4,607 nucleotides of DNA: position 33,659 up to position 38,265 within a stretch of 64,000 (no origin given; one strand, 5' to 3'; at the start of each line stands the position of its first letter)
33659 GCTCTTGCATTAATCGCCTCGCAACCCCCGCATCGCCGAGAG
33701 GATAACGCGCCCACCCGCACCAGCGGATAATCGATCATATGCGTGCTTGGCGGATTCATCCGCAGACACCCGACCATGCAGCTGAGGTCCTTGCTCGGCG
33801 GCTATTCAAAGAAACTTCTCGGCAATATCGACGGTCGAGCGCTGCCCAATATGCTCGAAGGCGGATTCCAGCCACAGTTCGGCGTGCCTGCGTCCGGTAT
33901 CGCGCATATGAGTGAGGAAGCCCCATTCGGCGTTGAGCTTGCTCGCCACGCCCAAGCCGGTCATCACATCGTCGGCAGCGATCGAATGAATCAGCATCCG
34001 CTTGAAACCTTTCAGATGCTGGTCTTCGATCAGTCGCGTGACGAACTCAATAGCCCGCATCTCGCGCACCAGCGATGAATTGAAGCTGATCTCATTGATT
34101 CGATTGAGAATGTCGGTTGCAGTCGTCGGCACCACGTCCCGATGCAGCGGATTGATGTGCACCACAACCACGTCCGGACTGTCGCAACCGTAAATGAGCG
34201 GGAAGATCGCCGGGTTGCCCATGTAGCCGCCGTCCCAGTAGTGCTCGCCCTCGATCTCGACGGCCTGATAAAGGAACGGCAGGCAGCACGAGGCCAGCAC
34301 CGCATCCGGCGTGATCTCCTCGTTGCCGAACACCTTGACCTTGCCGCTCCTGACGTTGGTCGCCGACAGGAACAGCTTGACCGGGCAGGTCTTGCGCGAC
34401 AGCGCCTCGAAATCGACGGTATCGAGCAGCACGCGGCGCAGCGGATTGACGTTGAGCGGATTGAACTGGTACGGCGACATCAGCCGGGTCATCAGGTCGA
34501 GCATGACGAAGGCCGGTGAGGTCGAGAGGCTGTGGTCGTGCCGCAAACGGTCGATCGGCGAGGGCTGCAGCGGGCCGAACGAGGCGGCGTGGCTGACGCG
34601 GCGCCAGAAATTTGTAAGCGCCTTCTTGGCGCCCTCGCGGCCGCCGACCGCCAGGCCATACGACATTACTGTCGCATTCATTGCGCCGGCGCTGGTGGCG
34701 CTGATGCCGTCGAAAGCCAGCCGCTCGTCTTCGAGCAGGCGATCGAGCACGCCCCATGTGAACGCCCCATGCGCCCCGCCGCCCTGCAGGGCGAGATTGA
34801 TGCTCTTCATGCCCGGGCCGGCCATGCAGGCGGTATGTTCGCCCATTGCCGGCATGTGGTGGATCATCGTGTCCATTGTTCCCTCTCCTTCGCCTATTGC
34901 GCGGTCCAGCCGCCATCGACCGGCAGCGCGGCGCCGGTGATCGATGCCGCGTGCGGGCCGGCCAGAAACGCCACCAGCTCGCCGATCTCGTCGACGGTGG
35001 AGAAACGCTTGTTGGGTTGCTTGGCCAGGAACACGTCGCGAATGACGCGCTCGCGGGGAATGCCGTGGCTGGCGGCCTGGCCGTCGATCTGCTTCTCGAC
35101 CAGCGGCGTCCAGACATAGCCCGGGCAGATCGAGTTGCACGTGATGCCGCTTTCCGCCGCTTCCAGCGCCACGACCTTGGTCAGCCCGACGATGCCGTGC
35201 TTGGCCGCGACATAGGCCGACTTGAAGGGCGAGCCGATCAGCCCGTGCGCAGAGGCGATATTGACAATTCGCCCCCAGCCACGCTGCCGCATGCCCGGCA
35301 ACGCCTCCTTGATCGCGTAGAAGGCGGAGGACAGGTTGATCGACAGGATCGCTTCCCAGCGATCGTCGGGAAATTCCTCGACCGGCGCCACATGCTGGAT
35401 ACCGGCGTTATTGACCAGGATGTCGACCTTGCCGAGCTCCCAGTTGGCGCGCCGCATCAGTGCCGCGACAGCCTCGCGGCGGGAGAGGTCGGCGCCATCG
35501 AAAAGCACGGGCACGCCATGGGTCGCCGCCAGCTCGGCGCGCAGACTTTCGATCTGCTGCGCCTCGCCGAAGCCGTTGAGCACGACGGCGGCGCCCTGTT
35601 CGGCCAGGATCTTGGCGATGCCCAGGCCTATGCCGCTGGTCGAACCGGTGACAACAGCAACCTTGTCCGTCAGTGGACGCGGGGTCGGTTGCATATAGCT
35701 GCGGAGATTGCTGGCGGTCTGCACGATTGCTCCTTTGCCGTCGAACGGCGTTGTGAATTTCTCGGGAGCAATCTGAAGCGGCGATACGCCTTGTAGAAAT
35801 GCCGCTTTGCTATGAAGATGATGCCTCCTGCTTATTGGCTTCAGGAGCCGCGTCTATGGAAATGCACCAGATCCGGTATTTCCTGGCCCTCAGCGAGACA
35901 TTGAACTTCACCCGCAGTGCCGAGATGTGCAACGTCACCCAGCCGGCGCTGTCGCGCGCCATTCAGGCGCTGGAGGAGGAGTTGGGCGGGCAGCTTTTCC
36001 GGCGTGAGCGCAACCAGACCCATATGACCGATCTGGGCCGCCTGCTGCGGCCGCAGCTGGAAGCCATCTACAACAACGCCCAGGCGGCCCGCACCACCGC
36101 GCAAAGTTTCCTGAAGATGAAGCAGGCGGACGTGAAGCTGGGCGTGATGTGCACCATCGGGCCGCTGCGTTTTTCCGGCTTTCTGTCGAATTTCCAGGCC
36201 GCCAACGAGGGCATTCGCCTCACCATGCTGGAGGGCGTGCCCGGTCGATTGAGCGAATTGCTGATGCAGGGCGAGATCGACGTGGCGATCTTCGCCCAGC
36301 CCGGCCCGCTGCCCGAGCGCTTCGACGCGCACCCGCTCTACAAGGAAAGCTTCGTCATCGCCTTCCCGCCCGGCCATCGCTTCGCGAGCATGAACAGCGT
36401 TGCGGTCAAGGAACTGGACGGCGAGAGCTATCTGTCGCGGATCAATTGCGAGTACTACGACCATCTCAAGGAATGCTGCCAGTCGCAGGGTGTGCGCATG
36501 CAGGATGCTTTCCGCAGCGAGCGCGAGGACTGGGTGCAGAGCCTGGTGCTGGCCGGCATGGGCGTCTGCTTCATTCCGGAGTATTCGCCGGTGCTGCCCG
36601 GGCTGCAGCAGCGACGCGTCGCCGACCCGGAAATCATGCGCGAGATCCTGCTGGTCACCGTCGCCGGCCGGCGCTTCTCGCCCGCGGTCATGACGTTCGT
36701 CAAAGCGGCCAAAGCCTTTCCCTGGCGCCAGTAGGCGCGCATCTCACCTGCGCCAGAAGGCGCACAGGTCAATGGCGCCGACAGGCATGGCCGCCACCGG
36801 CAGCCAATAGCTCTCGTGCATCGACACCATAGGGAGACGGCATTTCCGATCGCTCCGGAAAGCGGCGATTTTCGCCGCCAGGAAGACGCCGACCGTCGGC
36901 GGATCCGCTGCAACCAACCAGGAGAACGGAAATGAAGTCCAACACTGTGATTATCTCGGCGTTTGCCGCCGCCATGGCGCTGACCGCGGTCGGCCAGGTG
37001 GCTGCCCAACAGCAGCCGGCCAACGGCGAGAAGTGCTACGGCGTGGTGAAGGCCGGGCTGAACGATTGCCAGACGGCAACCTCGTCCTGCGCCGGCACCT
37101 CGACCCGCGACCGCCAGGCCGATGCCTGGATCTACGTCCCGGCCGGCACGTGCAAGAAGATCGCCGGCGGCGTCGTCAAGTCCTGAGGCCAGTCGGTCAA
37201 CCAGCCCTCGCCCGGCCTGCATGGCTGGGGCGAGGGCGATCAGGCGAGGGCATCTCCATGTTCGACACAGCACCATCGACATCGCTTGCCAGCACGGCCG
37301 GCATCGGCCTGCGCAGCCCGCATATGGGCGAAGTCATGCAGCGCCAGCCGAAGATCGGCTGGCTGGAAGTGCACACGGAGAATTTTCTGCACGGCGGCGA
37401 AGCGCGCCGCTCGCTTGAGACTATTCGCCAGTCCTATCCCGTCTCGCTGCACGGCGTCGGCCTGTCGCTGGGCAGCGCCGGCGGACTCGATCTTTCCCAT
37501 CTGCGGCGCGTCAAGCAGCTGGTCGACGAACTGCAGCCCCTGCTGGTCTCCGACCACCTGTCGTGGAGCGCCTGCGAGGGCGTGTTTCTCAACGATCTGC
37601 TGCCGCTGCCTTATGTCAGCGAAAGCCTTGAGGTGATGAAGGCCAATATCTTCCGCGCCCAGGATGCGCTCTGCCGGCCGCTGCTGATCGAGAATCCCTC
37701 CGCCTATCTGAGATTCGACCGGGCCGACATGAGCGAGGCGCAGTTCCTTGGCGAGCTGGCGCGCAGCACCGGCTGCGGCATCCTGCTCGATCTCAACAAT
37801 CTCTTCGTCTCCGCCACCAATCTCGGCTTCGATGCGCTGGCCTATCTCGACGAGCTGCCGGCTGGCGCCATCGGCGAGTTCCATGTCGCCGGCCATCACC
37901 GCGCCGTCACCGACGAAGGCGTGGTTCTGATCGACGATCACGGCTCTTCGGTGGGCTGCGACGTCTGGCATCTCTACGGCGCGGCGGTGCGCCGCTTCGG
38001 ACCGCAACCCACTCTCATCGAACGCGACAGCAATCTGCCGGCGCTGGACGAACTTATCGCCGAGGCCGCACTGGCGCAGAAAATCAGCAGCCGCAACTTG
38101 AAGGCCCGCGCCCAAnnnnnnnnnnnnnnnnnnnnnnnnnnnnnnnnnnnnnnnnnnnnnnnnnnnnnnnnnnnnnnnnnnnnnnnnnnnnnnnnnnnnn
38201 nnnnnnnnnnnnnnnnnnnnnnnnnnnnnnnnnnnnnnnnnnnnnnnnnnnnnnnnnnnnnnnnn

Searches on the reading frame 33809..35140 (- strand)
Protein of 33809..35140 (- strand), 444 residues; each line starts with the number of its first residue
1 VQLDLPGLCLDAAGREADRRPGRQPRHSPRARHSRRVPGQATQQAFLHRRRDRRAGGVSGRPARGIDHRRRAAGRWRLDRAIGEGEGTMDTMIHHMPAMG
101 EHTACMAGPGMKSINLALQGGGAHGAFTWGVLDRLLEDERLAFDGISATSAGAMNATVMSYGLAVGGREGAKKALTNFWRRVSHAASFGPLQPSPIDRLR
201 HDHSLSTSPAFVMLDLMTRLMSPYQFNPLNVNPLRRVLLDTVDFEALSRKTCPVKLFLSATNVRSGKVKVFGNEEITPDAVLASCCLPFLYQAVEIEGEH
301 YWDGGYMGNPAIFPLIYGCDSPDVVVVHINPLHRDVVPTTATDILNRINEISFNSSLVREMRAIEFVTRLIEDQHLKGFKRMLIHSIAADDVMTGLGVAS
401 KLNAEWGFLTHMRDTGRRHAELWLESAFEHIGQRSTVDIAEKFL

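Call 75: search_protein_families(library=pfam, proteins=[window:33809-35140:-], max_evalue=0.00001)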
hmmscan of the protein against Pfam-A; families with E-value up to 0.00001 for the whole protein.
window:33809-35140:- (444 aa): 1 family
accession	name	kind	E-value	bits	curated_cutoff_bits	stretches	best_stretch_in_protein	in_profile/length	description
PF01734.28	Patatin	-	1.5e-26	94.3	27.7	1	116-312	1-187/191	Patatin-like phospholipase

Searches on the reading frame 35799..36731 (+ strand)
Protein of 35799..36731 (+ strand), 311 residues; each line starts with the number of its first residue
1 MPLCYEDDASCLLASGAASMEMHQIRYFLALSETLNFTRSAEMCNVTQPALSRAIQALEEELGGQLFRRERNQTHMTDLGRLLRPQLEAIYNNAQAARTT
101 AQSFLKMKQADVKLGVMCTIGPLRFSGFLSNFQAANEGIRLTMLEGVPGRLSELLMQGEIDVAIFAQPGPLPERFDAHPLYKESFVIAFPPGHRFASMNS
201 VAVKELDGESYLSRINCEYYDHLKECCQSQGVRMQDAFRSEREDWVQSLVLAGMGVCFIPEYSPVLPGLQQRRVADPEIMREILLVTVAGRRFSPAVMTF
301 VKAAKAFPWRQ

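Call 75: search_protein_families(library=pfam, proteins=[window:35799-36731:+], max_evalue=0.00001)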
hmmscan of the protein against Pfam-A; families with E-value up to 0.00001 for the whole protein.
window:35799-36731:+ (311 aa): 2 families
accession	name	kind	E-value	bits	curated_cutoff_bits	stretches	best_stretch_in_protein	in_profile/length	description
PF03466.25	LysR_substrate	-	5.5e-33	114.6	28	1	111-305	7-205/209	LysR substrate binding domain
PF00126.33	HTH_1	-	3.5e-19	69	26.6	1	23-81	2-60/60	Bacterial regulatory helix-turn-helix protein, lysR family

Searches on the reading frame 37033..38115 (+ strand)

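Call 75: search_protein_families(library=pfam, proteins=[window:37033-38115:+], max_evalue=0.00001)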
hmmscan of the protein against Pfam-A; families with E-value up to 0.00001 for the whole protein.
window:37033-38115:+ (361 aa): 1 family
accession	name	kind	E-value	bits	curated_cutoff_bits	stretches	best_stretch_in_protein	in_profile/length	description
PF05114.20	MbnB_TglH_ChrH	-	6e-98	327.7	25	1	89-351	2-261/263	RiPP precursor modification enzyme MbnB/TglH/ChrH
